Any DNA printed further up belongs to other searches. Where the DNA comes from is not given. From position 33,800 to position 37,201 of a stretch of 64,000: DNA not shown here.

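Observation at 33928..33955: Strong dif-like XerC/XerD site at a point of convergent gene orientation: probable replication terminus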

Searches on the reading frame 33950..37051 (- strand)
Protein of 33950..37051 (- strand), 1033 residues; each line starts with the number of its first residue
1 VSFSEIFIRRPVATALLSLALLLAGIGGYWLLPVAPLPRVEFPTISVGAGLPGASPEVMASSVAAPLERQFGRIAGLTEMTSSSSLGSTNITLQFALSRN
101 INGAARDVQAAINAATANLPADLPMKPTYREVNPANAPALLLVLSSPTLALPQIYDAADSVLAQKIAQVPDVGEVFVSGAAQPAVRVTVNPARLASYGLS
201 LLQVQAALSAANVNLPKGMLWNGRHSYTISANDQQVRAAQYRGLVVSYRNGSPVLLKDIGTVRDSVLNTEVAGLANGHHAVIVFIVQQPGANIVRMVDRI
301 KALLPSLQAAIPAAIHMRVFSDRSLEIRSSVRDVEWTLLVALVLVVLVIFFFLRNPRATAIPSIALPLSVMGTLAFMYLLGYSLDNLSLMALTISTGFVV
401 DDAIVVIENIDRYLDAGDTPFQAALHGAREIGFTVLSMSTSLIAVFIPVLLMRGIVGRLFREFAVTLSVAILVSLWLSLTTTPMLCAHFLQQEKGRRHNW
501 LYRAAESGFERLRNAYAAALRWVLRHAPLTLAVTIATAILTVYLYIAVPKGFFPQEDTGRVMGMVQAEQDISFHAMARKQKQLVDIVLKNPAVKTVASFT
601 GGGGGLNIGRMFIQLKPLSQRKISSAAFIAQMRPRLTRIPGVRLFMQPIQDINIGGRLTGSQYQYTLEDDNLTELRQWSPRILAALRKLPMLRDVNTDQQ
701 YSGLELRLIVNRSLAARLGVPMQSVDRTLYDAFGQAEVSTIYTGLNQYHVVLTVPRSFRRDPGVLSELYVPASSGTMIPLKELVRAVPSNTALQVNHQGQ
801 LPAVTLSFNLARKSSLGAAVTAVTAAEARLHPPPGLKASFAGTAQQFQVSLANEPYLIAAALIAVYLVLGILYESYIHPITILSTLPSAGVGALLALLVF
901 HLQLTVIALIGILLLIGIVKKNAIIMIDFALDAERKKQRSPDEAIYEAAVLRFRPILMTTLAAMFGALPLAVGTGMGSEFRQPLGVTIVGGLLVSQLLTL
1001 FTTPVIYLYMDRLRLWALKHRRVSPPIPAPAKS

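Call 8: search_protein_families(library=pfam, proteins=[window:33950-37051:-], max_evalue=0.001)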
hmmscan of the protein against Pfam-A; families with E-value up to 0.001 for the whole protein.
window:33950-37051:- (1033 aa): 2 families
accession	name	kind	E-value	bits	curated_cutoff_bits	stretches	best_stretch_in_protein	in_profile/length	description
PF00873.25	ACR_tran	-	0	1041.4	28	1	3-1010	1-1020/1021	AcrB/AcrD/AcrF family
PF02355.23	SecD_SecF_C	-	1.3e-06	28.4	20.5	1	332-479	31-176/189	Protein export membrane protein SecD/SecF, C-terminal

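Call 10: search_protein_families(library=ncbifam, proteins=[window:33950-37051:-], max_evalue=0.00001)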
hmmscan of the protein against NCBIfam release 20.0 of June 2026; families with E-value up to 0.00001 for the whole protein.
window:33950-37051:- (1033 aa): 17 families
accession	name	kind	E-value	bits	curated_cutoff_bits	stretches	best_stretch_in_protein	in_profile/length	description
NF007905.0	PRK10614.1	equivalog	0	1321.7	1774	1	1-1019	1-1017/1025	multidrug efflux RND transporter permease subunit MdtC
NF033617.1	RND_permease_2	subfamily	0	1223.1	1250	1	4-1012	1-1009/1009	multidrug efflux RND transporter permease subunit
NF007798.0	PRK10503.1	equivalog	0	1222.3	1584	1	4-1020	13-1032/1040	MdtB/MuxB family multidrug efflux RND transporter permease subunit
NF000282.2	RND_permease_1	subfamily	3.4e-192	641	1250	1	4-1011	1-1028/1029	multidrug efflux RND transporter permease subunit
TIGR00915.1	2A0602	subfamily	8.7e-174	580.1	940.35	1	4-1013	2-1031/1050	efflux RND transporter permease subunit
NF007133.0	PRK09579.1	equivalog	8.3e-152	507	1763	1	1-1010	1-1002/1017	multidrug efflux RND transporter permease subunit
NF007131.0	PRK09577.1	equivalog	4.9e-125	418.5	1768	1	5-1017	3-1029/1045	multidrug efflux RND transporter permease subunit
NF007842.1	PRK10555.1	equivalog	1.7e-120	403.6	1854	1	5-1012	3-1028/1036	multidrug efflux RND transporter permease AcrD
TIGR00914.1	2A0601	subfamily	1.2e-112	377.6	701.45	1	17-1011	19-1036/1051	CusA/CzcA family heavy metal efflux RND transporter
NF000037.1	RND_perm_OqxB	exception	3e-109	366.3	2200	1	1-1013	1-1037/1050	multidrug efflux RND transporter permease subunit OqxB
NF011706.2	PRK15127.1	equivalog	6.4e-108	362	2150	1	5-1012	3-1031/1049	multidrug efflux RND transporter permease subunit AcrB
TIGR00921.1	2A067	subfamily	4.2e-14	51.5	351.9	1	332-545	192-405/733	hydrophobe/amphiphile efflux-3 (HAE3) family transporter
TIGR00916.1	2A0604s01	subfamily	4e-13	49.5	148.6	1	336-476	92-228/231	SecD/SecF family protein translocase subunit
NF009583.0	PRK13024.1-3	subfamily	2.2e-09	35.9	721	1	333-548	280-484/755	protein translocase subunit SecDF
TIGR01129.1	secD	equivalog_domain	3.4e-07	29.8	244.4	1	330-485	246-396/397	protein translocase subunit SecD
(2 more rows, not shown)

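Call 69: search_protein_families(library=pfam, proteins=[L260:7715-9886:-, L260:7193-7711:-, L263:7126-7398:-, L263:7386-7709:-], max_evalue=0.01)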
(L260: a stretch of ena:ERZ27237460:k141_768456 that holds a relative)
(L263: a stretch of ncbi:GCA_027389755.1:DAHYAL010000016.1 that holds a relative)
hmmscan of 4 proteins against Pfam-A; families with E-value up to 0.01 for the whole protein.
L260:7715-9886:- (723 aa): 0 families

L260:7193-7711:- (172 aa): 1 family
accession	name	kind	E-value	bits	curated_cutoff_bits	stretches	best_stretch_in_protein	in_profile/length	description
PF01464.25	SLT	-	1.8e-15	56.9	21.3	1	8-112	4-111/117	Transglycosylase SLT domain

L263:7126-7398:- (90 aa): 1 family
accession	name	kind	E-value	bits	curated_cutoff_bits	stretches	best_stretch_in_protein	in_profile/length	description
PF07927.17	HicA_toxin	-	5.5e-09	36.4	27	1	9-64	1-58/58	HicA toxin of bacterial toxin-antitoxin,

L263:7386-7709:- (107 aa): 0 families

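Call 70: search_protein_families(library=phrogs, proteins=[L260:7715-9886:-, L260:7193-7711:-, L263:7386-7709:-], max_evalue=0.001)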
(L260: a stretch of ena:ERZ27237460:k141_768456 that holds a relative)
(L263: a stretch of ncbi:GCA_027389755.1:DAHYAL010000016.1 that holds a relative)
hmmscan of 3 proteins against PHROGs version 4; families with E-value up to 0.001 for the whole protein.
L260:7715-9886:- (723 aa): 0 families

L260:7193-7711:- (172 aa): 15 families
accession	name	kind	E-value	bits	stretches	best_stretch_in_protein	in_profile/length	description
phrog_14342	-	tail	1.9e-18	68.1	1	4-106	142-241/272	lytic tail fiber protein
phrog_2013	-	tail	6.4e-16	59.2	1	5-127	470-589/657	lytic tail protein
phrog_342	-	head and packaging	1.8e-12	47.1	1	2-134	14-150/1235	internal virion protein with endolysin domain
phrog_669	-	lysis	1.9e-12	46.4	1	13-131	931-1057/1946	endolysin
phrog_28014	-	unknown function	5.6e-11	43.5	1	7-105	38-135/224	-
phrog_28504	-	tail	1.2e-10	41.7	1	15-108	245-336/597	lytic tail fiber protein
phrog_13449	-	other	5.5e-10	40.2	1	8-146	12-132/269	transglycosylase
phrog_1044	-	lysis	2.7e-09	36.8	1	23-104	241-333/900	endolysin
phrog_28981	-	other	5.4e-07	30.5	1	3-106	91-192/210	transglycosylase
phrog_36437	-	unknown function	2e-06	28.3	1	19-105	234-333/374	-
phrog_19855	-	head and packaging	3.3e-06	25.9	1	20-87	1073-1144/1257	virion structural protein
phrog_21776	-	other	6.5e-05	23.8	1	5-101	96-212/238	transglycosylase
phrog_32437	-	unknown function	6.8e-05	23.9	1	15-105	84-176/205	-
phrog_11561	-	unknown function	8.8e-05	22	1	4-84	323-405/853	-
phrog_35577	-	unknown function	0.00035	21.2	1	6-108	11-114/331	-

L263:7386-7709:- (107 aa): 0 families
